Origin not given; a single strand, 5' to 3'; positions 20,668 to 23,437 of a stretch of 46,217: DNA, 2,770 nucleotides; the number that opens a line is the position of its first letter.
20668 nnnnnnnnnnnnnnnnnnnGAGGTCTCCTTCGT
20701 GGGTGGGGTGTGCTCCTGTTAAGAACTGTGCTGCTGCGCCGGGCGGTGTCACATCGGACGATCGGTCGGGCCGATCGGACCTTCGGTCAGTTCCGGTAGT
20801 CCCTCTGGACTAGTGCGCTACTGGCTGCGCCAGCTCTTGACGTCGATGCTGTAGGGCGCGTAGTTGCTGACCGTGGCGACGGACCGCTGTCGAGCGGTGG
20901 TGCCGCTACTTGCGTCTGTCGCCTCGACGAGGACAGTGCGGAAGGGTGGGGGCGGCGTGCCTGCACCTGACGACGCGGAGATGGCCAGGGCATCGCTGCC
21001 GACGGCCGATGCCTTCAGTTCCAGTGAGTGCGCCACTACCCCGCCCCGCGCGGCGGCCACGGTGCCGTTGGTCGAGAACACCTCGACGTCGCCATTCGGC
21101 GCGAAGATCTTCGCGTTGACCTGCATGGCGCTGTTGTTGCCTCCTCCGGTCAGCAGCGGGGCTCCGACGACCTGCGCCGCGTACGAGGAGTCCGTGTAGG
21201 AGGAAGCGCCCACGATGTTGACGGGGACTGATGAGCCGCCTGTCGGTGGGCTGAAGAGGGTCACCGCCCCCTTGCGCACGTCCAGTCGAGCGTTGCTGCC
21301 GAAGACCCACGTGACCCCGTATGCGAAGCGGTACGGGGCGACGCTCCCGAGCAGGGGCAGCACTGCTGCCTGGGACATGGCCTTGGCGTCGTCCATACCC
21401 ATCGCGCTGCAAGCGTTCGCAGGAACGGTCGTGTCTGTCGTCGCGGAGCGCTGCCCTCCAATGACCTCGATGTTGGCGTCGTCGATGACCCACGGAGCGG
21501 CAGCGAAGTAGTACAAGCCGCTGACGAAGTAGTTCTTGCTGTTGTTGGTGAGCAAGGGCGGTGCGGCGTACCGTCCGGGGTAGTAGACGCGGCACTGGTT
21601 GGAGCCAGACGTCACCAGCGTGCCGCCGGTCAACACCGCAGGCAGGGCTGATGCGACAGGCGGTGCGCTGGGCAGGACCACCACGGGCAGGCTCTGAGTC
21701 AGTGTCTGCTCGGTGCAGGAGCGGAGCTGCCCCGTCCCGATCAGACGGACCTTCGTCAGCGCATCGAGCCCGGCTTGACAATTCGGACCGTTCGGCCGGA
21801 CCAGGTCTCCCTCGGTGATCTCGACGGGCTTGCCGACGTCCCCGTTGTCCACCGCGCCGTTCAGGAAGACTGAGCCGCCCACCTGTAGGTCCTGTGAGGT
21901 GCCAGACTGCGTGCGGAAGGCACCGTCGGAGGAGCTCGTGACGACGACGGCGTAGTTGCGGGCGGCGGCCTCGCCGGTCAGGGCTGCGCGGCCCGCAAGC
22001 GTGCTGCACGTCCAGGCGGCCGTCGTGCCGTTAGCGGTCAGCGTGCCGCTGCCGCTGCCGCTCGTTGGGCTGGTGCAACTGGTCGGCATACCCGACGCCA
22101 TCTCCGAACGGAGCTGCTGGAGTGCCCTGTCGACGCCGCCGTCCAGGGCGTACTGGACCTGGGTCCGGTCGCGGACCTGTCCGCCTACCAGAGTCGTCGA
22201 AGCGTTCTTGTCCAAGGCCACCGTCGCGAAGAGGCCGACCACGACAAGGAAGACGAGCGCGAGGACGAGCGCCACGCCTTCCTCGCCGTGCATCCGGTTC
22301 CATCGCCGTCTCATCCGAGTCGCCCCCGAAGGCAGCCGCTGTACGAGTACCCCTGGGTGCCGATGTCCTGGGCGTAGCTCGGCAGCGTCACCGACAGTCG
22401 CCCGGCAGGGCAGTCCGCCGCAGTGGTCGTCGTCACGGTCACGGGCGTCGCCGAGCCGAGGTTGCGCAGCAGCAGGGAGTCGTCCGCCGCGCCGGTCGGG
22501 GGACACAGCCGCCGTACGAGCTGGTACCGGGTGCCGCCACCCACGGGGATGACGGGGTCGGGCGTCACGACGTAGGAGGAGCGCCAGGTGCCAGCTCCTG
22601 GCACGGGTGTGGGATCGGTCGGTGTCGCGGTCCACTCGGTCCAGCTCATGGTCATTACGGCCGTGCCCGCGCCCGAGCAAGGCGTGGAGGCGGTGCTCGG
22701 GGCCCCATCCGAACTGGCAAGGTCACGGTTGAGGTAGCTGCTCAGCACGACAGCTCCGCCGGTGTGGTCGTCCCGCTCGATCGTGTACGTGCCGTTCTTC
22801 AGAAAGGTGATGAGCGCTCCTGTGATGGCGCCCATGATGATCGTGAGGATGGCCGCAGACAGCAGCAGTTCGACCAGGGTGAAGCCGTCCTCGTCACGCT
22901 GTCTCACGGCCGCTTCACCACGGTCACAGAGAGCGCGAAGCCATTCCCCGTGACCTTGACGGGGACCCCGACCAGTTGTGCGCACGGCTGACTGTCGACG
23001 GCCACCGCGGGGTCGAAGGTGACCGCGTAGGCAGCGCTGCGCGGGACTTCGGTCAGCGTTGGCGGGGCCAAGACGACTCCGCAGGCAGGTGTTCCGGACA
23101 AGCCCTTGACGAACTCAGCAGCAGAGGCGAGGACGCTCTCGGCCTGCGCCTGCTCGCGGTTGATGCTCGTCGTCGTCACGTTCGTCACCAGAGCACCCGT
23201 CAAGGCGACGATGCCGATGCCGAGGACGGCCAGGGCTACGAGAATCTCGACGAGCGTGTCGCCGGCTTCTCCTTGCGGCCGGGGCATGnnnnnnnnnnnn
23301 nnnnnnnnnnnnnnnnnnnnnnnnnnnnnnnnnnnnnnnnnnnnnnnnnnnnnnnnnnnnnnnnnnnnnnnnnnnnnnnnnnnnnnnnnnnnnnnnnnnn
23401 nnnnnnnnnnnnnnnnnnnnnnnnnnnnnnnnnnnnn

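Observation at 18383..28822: Compact type IV pilus-like system with a PilT retraction ATPase in a high-GC actinobacterial context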

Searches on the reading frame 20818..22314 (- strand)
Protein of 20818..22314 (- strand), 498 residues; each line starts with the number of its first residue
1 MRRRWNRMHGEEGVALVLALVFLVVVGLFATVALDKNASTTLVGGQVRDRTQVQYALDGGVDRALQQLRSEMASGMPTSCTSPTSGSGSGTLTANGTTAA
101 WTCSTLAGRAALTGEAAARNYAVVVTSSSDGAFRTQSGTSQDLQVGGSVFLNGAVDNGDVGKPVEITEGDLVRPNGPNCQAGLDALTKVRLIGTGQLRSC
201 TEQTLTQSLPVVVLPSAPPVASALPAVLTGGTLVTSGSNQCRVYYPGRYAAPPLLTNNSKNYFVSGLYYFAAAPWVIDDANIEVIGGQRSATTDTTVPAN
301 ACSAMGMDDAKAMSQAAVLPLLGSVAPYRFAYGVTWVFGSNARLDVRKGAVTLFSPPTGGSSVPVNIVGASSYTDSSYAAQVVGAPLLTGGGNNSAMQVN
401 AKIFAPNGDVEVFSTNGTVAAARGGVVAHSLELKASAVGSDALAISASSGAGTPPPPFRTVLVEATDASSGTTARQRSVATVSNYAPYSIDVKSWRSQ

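Call 5: search_protein_families(library=pfam, max_evalue=0.1, proteins=[window:20821-22314:-])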
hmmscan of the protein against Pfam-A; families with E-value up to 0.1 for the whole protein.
seq(498 aa): 1 family
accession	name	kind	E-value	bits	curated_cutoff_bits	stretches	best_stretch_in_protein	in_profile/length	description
PF13400.11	Tad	-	0.042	14.6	22.3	1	13-59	1-39/47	Putative Flp pilus-assembly TadE/G-like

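Call 6: search_protein_families(library=ncbifam, max_evalue=0.01, proteins=[window:20821-22314:-])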
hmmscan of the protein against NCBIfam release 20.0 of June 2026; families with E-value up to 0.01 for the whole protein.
seq(498 aa): 1 family
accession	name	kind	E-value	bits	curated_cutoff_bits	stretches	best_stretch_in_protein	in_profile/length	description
NF037980.1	T2SS_GspK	equivalog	4.8e-05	23.1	130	1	12-72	2-62/307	type II secretion system minor pseudopilin GspK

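Call 41: find_homologous_proteins(query=window:20818-22314:-, max_evalue=0.00001)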
Query window:20818-22314:- (498 aa): 42 proteins with E <= 0.00001 among 8000 candidates.
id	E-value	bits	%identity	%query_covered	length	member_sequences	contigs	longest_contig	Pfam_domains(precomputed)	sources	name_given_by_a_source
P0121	0.0e+0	1053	100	99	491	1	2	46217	-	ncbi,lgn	-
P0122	5.4e-185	634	60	98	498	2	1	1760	-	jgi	-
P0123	4.1e-183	628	59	100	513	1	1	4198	-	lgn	-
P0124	3.2e-182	625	58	100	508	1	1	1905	-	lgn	-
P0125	4.2e-181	621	58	99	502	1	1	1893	-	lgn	-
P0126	1.4e-178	613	60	98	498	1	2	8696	-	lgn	-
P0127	1.6e-168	580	55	99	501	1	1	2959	-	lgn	-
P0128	3.4e-140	486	52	99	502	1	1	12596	-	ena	-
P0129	1.2e-134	468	49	99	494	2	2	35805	-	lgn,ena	-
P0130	6.9e-132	459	48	100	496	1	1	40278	-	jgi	jgi:hypothetical protein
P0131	7.7e-131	455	49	99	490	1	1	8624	-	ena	-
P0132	1.0e-130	455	49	99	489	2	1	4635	-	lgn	-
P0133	2.6e-130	454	49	99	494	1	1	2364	-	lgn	-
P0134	8.2e-130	452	47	100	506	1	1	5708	-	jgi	jgi:hypothetical protein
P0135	5.7e-128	446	49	100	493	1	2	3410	-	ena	-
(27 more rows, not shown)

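Call 42: find_encoding_contigs(protein=P0121, flank=10000, max_places=3)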
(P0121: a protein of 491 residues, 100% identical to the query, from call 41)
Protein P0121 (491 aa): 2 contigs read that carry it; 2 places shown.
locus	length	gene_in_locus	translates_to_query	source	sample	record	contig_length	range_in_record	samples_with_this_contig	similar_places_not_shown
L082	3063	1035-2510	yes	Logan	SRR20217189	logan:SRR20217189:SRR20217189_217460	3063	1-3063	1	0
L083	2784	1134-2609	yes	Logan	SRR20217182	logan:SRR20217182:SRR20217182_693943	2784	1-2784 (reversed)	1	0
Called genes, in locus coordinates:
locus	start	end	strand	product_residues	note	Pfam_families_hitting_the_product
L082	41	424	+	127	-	-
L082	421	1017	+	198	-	PF07963:N_methyl (weak)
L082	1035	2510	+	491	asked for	-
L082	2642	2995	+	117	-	PF07963:N_methyl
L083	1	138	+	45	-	?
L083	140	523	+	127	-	-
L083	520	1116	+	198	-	PF07963:N_methyl (weak)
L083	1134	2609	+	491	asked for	-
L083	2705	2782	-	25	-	?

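Call 57: find_encoding_contigs(protein=P0130, flank=10000, max_places=2)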
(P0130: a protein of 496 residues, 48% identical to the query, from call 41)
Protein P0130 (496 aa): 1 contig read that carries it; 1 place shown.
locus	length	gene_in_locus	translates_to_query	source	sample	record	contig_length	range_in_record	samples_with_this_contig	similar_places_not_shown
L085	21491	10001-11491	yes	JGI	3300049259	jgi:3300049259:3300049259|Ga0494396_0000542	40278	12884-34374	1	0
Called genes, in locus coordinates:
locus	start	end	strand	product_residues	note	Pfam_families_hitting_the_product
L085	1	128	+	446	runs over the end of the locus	PF01566:Nramp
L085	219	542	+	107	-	-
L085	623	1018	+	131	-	PF00571:CBS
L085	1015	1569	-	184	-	PF12773:DZR (faint), PF00641:Zn_ribbon_RanBP (weak)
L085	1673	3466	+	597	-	PF00501:AMP-binding, PF23562:AMP-binding_C_3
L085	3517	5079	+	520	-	PF13492:GAF_3, PF07730:HisKA_3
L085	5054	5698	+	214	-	PF00072:Response_reg, PF00196:GerE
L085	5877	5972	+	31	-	-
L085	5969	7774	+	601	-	PF05157:MshEN, PF00437:T2SSE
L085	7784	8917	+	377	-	PF00482:T2SSF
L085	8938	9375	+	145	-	-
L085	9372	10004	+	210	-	PF07963:N_methyl (weak)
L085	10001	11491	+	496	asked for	-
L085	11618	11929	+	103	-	PF07963:N_methyl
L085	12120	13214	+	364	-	-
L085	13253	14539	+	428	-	-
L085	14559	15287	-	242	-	PF04250:DUF429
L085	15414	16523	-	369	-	PF00437:T2SSE, PF13401:AAA_22 (faint)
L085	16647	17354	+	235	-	PF00005:ABC_tran, PF13304:AAA_21 (faint)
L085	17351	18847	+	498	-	-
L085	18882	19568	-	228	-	PF07963:N_methyl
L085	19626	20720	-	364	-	PF00534:Glycos_transf_1, PF13692:Glyco_trans_1_4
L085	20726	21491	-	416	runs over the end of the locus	PF16491:Peptidase_M48_N, PF01435:Peptidase_M48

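Call 59: predict_structure(alignment_id=A1)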
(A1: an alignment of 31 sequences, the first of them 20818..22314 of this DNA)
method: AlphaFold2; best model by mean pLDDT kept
length: 498 residues; sequences in the alignment: 31
mean_pLDDT: 88.9   pTM: 0.84
mean pLDDT of the five models: 88.9, 88.8, 88.5, 87.3, 86.9
residues with pLDDT >= 90: 321; 70-90: 150; 50-70: 17; < 50: 10
segments of 3 or more residues with pLDDT < 50: 1-9
pLDDT, mean of each block of 10 residues (from residue 1): 42 73 82 77 82 91 96 94 92 91 95 89 97 84 91 95 92 95 95 92 94 87 83 94 95 90 96 91 95 88 96 92 90 95 93 88 90 90 93 83 96 77 94 73 80 92 90 90 96 91
secondary structure, 60 per line:
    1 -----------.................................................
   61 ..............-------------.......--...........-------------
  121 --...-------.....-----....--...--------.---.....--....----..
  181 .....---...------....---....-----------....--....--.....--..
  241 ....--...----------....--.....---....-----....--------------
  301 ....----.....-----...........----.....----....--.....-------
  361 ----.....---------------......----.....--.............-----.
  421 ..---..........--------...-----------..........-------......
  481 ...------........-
elements in order: H12-74 E88-94 E97-107 E123-125 E133-137 E143-146 E149-151 E164-168 E171-174 H179-185 E189-191 E198-201 H205-208 H226-229 E232-236 E239-244 E247-249 E260-263 E266-270 E274-277 E283-286 H301-304 H309-313 H319-328 E334-338 E343-346 E349-353 E365-369 E385-390 E395-399 E402-414 E420-422 E426-435 E444-446 E458-467 E475-483 E490-497

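Call 62: fold_search(model_id=the predicted structure, library=pdb)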
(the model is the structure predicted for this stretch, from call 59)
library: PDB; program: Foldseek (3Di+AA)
matches with E <= 10: 30; with E <= 0.001: 0
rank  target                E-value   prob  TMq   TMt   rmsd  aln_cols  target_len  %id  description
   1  4nuh                  8.7e-03  0.89  0.20  0.37  12.7       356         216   12  Crystal structure of mLeIBP, a capping head region swapped mutant of ice-binding protein (released 2014-04-16)
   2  4nu2                  4.0e-02  0.87  0.23  0.44   9.0       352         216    8  Crystal structure of an ice-binding protein (FfIBP) from the Antarctic bacterium, Flavobacterium frigoris PS1 (released 2014-04-16)
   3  4nu3_A                8.2e-02  0.47  0.20  0.37  11.7       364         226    8  Crystal structure of mFfIBP, a capping head region swapped mutant of ice-binding protein (released 2014-04-16)
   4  3vn3_A                1.1e-01  0.33  0.18  0.33  12.2       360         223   12  Fungal antifreeze protein exerts hyperactivity by constructing an inequable beta-helix (released 2012-06-06)
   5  4nu3_B                1.1e-01  0.33  0.19  0.35  11.9       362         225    9  Crystal structure of mFfIBP, a capping head region swapped mutant of ice-binding protein (released 2014-04-16)
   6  8x0z                  2.5e-01  0.38  0.21  0.39  10.0       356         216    8  Crystal structure of A101C/A120C mutant of FfIBP (released 2024-11-13)
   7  7bwx_A                3.1e-01  0.18  0.17  0.34  13.7       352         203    9  Crystal structure of ice-binding protein from an Antarctic ascomycete, Antarctomyces psychrotrophicus. (released 2020-05-27)
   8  7o77                  3.8e-01  0.03  0.09  0.07  20.6       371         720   10  Structure of the PL6 family alginate lyase Patl3640 from Pseudoalteromonas atlantica T6c (released 2021-07-28)
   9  3wp9                  9.9e-01  0.15  0.20  0.37  10.6       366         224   10  Crystal structure of antifreeze protein from an Antarctic sea ice bacterium Colwellia sp. (released 2014-07-02)
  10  5nxk_A                3.1e+00  0.01  0.11  0.16  21.8       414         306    9  L. reuteri 53608 SRRP (released 2018-03-21)
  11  9a1f_T                4.0e+00  0.06  0.07  0.11   4.6        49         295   18  Integrative structure of the XcpGHIJK pseudo pilus filament model of a type II secretion system (released 2021-06-18)
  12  9a1f_R                4.1e+00  0.54  0.13  0.43   3.8        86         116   23  Integrative structure of the XcpGHIJK pseudo pilus filament model of a type II secretion system (released 2021-06-18)
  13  4mea_A                5.3e+00  0.04  0.04  0.07  19.2        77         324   12  Crystal structure of the Cif epoxide hydrolase from Acinetobacter nosocomialis (released 2014-02-05)
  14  2zf4_B                5.8e+00  0.09  0.06  0.14   5.4        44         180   11  Crystal Structure of VioE complexed with phenylpyruvic acid (released 2008-01-01)
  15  2zf4_C                6.4e+00  0.11  0.06  0.15   4.4        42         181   12  Crystal Structure of VioE complexed with phenylpyruvic acid (released 2008-01-01)
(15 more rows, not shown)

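Call 71: search_protein_families(library=pfam, max_evalue=0.01, proteins=[L085:12120-13214:+, L085:13253-14539:+])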
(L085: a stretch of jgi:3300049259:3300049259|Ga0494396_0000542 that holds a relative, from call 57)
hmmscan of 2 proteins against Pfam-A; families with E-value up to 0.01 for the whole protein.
L085:12120-13214:+ (364 aa): 1 family
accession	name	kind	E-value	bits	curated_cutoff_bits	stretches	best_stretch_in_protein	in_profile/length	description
PF09594.16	GT87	-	9.7e-05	22.7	25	1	63-279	5-227/237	Glycosyltransferase family 87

L085:13253-14539:+ (428 aa): 1 family
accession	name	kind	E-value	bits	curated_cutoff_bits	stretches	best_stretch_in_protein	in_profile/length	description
PF09594.16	GT87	-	0.00071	19.8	25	1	56-290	3-234/237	Glycosyltransferase family 87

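Call 77: list_cluster_members(proteins=[P0121, P0002])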
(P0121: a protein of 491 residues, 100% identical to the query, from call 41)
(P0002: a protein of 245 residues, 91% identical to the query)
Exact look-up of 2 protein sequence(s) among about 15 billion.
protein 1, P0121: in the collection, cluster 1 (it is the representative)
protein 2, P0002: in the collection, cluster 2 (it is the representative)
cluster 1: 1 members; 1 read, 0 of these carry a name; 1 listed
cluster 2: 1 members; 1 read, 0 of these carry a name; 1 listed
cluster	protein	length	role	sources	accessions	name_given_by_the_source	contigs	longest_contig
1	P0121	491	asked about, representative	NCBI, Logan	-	-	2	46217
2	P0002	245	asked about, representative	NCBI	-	-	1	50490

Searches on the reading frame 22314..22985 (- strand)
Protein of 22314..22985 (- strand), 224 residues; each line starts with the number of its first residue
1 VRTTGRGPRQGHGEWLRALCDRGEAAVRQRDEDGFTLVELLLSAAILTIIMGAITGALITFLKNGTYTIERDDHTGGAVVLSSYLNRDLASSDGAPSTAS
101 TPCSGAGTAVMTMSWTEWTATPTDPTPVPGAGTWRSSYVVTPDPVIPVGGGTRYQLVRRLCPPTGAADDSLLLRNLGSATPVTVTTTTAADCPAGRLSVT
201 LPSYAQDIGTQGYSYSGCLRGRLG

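Call 5: search_protein_families(library=pfam, max_evalue=0.1, proteins=[window:22314-22985:-])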
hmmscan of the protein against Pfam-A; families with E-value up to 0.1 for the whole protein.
seq(224 aa): 1 family
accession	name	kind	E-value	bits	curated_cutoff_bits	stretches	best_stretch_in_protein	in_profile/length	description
PF07963.17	N_methyl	-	1.9e-06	27.6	21.2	1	32-54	4-26/27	Prokaryotic N-terminal methylation motif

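Call 6: search_protein_families(library=ncbifam, max_evalue=0.01, proteins=[window:22314-22985:-])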
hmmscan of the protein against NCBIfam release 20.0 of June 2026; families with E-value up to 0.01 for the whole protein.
seq(224 aa): 4 families
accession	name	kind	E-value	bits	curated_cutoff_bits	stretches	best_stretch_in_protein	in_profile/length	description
TIGR02532.1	IV_pilin_GFxxxE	domain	0.00061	19.5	16.3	1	34-54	3-23/24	prepilin-type N-terminal cleavage/methylation domain-containing protein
TIGR02599.1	TIGR02599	subfamily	0.0029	16.9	256.5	1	34-56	1-23/361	Verru_Chthon cassette protein C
NF041002.1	pilin_ComGF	equivalog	0.0043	17.3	80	1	33-69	2-38/139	competence type IV pilus minor pilin ComGF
NF041013.1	T4P_ComGE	equivalog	0.0094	16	49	0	34-64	5-35/83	competence type IV pilus minor pilin ComGE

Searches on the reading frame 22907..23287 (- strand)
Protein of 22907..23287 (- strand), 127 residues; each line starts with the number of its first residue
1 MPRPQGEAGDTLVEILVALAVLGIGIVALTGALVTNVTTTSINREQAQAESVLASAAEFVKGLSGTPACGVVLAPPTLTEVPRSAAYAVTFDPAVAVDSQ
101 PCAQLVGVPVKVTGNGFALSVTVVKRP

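Call 5: search_protein_families(library=pfam, max_evalue=0.1, proteins=[window:22907-23287:-])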
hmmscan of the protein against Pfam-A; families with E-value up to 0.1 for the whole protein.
seq(127 aa): 1 family
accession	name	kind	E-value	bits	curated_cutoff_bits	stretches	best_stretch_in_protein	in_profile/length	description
PF07963.17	N_methyl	-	0.00031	20.6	21.2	1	11-29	8-26/27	Prokaryotic N-terminal methylation motif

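Call 6: search_protein_families(library=ncbifam, max_evalue=0.01, proteins=[window:22907-23287:-])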
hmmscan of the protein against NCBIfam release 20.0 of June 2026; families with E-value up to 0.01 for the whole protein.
seq(127 aa): 3 families
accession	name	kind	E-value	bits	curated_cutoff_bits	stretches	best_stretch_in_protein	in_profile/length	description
TIGR02523.1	type_IV_pilV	equivalog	4e-05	24.1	52.2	1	8-51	2-45/139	type IV pilus modification protein PilV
TIGR01707.1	gspI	equivalog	0.0017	18.8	44.35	1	9-55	1-47/101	type II secretion system minor pseudopilin GspI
NF041013.1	T4P_ComGE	equivalog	0.0095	16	49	0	11-56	7-52/83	competence type IV pilus minor pilin ComGE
